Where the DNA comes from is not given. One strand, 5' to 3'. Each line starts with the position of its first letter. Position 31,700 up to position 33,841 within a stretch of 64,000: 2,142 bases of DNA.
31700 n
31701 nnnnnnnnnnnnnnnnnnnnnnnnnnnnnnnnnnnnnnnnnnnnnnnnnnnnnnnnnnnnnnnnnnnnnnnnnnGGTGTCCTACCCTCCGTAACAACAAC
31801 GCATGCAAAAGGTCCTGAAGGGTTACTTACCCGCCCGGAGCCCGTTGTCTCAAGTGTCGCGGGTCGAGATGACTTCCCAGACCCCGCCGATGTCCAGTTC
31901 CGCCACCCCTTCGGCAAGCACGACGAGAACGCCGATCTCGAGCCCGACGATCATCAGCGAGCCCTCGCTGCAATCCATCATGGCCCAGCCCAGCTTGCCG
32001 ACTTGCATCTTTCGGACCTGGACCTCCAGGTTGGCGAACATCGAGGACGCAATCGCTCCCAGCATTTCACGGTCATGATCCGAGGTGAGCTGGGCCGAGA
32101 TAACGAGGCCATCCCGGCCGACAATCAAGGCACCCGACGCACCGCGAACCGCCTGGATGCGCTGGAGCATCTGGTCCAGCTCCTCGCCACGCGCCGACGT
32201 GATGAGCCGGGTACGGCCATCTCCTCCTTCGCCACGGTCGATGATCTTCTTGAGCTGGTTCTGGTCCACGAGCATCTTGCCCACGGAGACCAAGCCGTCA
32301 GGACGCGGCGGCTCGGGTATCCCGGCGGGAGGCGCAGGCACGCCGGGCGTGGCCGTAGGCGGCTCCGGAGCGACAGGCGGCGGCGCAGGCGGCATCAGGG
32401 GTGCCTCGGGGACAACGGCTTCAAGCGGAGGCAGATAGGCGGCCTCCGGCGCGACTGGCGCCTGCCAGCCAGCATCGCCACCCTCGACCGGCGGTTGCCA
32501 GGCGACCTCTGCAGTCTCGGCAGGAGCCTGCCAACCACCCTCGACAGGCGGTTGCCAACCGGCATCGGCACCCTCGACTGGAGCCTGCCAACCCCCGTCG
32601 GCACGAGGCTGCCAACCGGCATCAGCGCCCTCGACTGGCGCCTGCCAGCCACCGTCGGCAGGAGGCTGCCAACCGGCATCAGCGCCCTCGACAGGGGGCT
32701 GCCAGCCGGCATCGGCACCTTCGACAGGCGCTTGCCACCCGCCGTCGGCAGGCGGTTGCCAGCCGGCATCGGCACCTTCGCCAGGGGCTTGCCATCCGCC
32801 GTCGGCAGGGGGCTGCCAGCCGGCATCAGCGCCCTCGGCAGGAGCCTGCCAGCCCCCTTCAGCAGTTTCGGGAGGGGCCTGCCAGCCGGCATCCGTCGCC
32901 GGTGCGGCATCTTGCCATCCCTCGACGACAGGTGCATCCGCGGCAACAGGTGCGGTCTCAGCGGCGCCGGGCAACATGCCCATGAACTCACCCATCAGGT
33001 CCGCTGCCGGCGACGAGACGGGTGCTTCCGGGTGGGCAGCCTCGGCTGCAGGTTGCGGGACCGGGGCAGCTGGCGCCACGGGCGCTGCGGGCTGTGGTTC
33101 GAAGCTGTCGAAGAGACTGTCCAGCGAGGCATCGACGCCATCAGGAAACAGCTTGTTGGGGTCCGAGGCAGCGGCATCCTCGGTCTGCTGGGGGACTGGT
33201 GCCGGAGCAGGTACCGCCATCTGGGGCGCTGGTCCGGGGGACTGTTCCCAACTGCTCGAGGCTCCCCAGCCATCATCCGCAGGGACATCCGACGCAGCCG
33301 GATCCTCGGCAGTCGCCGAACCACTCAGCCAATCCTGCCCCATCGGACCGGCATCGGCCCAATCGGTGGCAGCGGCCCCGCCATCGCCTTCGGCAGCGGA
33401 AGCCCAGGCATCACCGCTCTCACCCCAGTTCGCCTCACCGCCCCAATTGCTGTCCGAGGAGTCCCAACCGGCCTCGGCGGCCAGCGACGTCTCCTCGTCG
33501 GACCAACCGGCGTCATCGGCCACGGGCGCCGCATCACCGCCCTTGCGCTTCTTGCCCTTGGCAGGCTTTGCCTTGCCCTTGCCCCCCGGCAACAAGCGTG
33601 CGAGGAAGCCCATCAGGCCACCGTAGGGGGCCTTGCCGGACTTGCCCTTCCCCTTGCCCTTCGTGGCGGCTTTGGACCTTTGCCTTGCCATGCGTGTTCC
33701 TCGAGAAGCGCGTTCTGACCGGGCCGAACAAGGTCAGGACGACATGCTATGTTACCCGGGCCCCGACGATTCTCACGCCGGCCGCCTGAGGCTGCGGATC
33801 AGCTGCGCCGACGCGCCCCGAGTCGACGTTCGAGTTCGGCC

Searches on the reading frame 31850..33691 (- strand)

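Call 40: search_protein_families(library=pfam, proteins=[window:31850-33691:-], max_evalue=0.001)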
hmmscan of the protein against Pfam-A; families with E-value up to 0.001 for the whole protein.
window:31850-33691:- (613 aa): 1 family
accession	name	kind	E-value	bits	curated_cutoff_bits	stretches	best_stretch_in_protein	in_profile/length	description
PF03259.23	Robl_LC7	-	3.3e-10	40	23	1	506-593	3-91/91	Roadblock/LC7 domain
